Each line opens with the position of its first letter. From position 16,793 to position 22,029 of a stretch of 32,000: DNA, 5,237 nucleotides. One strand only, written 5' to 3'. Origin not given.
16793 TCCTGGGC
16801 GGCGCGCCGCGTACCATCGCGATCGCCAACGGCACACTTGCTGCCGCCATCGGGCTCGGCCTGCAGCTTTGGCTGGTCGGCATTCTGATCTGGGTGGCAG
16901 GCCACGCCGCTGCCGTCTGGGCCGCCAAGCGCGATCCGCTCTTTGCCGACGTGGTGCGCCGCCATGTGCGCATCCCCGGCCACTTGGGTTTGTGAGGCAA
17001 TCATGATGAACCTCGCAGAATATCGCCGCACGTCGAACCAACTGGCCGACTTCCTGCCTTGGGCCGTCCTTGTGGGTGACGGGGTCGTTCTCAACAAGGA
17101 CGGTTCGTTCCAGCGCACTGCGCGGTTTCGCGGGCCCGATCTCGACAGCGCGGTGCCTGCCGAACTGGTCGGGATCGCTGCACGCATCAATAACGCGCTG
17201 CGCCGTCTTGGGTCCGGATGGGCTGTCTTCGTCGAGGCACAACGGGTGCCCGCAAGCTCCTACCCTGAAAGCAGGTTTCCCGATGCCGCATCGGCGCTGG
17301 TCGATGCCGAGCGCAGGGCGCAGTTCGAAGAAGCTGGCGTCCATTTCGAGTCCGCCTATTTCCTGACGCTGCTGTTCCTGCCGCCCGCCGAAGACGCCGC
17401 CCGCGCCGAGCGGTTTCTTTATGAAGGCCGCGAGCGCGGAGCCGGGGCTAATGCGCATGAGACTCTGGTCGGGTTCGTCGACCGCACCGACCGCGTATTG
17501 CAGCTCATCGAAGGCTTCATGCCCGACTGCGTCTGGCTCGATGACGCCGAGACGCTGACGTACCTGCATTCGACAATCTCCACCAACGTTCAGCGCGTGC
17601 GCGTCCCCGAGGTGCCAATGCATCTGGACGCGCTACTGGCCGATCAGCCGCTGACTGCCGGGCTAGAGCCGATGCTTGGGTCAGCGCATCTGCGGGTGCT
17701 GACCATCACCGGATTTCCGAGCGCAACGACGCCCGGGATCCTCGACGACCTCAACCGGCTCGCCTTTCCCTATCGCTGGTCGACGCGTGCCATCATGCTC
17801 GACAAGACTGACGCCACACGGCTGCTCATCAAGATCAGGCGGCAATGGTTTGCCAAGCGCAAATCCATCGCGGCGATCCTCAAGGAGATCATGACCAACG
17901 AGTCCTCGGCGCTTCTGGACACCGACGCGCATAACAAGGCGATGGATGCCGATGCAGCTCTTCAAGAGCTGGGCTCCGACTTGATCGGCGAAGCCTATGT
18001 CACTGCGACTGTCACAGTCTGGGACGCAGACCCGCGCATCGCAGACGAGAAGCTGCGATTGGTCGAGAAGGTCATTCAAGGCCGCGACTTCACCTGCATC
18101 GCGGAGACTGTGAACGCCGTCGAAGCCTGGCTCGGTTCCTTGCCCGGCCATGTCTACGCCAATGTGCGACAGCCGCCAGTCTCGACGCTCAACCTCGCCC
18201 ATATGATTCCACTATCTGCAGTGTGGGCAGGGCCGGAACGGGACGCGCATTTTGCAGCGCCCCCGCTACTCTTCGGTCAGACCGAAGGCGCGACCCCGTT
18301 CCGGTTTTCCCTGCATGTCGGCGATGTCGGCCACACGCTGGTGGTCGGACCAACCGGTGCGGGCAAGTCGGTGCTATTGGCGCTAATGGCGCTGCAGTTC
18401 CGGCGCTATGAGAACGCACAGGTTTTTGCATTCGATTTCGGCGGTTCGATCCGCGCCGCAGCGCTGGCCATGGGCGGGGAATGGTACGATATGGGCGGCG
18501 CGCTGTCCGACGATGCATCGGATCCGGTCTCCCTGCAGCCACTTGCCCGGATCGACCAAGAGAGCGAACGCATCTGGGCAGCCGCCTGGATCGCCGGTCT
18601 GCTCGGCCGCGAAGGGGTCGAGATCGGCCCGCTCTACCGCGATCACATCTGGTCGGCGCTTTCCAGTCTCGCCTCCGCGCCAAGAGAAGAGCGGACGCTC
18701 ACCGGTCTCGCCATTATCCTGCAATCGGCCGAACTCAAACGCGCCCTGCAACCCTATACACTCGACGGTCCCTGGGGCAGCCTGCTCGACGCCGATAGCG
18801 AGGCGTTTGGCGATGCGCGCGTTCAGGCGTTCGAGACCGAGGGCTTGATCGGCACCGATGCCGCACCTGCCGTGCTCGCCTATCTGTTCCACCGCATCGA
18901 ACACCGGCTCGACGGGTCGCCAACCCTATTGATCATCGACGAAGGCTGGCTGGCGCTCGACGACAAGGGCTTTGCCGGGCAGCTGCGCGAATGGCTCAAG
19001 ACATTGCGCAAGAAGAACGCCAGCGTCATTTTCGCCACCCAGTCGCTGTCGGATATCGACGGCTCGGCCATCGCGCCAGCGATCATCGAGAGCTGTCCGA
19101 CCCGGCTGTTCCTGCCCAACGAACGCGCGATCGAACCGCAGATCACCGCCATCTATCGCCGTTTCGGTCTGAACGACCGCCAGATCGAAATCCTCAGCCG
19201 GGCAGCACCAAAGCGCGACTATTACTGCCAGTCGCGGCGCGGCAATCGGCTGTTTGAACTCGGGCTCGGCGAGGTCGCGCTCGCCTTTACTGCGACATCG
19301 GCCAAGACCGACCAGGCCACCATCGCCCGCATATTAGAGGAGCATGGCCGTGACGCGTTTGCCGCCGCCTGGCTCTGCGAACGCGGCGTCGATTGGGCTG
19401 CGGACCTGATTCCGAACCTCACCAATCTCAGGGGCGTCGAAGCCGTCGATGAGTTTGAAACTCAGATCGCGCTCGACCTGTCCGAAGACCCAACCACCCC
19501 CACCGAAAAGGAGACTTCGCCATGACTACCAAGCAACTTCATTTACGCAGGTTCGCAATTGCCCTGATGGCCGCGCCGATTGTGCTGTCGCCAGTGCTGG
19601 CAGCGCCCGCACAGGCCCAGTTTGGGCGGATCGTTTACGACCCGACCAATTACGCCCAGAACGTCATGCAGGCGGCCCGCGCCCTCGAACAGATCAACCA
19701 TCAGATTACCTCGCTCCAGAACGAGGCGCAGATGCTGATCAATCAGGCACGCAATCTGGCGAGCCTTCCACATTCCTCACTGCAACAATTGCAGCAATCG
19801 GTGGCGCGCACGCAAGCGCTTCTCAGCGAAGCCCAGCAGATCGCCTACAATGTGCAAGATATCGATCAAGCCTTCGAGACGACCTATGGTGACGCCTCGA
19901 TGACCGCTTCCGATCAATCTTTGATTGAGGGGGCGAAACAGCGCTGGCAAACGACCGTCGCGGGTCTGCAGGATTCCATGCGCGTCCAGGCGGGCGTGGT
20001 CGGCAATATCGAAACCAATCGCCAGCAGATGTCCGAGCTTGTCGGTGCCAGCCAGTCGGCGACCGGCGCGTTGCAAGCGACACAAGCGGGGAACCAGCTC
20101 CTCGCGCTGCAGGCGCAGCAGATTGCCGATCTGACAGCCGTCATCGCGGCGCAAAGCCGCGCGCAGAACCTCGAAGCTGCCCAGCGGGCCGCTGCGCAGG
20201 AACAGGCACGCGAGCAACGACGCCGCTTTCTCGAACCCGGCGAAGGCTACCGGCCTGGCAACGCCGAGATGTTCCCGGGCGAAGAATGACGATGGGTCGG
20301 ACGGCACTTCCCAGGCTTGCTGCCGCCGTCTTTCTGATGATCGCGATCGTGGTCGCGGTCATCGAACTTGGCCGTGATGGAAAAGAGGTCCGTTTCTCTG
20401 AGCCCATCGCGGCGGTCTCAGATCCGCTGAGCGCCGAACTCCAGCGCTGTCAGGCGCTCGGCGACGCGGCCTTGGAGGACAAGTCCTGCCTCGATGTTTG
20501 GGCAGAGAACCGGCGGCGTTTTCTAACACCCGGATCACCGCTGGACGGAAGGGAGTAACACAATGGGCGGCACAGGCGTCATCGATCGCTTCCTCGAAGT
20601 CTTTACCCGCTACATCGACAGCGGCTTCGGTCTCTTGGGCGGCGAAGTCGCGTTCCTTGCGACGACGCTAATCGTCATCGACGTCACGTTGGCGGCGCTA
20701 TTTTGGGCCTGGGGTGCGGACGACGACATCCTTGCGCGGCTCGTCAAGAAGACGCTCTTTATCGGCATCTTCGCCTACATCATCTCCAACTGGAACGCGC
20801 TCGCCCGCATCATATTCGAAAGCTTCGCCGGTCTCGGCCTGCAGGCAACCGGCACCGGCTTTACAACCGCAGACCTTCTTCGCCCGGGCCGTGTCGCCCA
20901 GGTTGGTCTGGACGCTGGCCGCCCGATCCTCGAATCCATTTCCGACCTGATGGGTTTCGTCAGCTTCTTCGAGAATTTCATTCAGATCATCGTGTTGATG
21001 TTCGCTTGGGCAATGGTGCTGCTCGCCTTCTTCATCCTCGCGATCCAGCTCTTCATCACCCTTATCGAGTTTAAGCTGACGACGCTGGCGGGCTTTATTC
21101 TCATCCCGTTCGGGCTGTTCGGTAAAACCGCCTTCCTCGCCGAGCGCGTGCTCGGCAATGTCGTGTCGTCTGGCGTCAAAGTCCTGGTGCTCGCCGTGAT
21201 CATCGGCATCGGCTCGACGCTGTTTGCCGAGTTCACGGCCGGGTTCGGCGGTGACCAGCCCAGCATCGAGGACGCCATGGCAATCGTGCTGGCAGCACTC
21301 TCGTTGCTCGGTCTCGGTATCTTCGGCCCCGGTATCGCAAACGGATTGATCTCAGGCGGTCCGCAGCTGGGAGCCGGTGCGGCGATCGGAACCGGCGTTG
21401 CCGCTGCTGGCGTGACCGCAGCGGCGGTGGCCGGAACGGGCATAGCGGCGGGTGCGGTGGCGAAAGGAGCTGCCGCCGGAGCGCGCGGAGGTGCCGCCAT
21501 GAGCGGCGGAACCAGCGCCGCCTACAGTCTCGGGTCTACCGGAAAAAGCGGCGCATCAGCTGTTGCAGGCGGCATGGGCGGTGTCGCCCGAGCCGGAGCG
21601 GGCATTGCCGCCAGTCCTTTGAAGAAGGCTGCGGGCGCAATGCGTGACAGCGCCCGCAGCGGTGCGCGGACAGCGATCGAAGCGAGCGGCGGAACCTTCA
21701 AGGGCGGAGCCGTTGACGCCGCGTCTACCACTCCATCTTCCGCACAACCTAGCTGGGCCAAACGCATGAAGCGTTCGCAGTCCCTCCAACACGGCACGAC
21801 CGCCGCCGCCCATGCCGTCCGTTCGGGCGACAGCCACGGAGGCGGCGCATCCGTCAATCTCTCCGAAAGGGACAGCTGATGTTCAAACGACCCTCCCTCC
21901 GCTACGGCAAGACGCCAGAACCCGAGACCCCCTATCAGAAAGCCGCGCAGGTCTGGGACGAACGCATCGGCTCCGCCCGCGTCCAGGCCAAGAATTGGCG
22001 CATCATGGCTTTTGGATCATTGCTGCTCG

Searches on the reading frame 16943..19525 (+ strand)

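Call 66: search_protein_families(library=pfam, proteins=[window:16943-19525:+], max_evalue=0.001)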
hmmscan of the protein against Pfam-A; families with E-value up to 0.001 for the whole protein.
window:16943-19525:+ (860 aa): 3 families
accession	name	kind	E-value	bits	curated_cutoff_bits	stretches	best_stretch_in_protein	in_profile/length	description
PF19044.6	P-loop_TraG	-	1.9e-12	47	25.8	1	653-750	244-341/413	TraG P-loop domain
PF03135.19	CagE_TrbE_VirB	-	3e-05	24.5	21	1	203-409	15-204/204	CagE, TrbE, VirB family, component of type IV transporter system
PF13401.12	AAA_22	-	0.00029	21.6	27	0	463-494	6-36/130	AAA domain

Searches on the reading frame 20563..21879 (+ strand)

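Call 66: search_protein_families(library=pfam, proteins=[window:20563-21879:+], max_evalue=0.001)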
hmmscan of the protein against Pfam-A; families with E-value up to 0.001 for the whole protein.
window:20563-21879:+ (438 aa): 1 family
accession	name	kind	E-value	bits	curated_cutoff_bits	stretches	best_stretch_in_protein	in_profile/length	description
PF04610.19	TrbL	-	7.6e-58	196.2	25.9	1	37-254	1-214/215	TrbL/VirB6 plasmid conjugal transfer protein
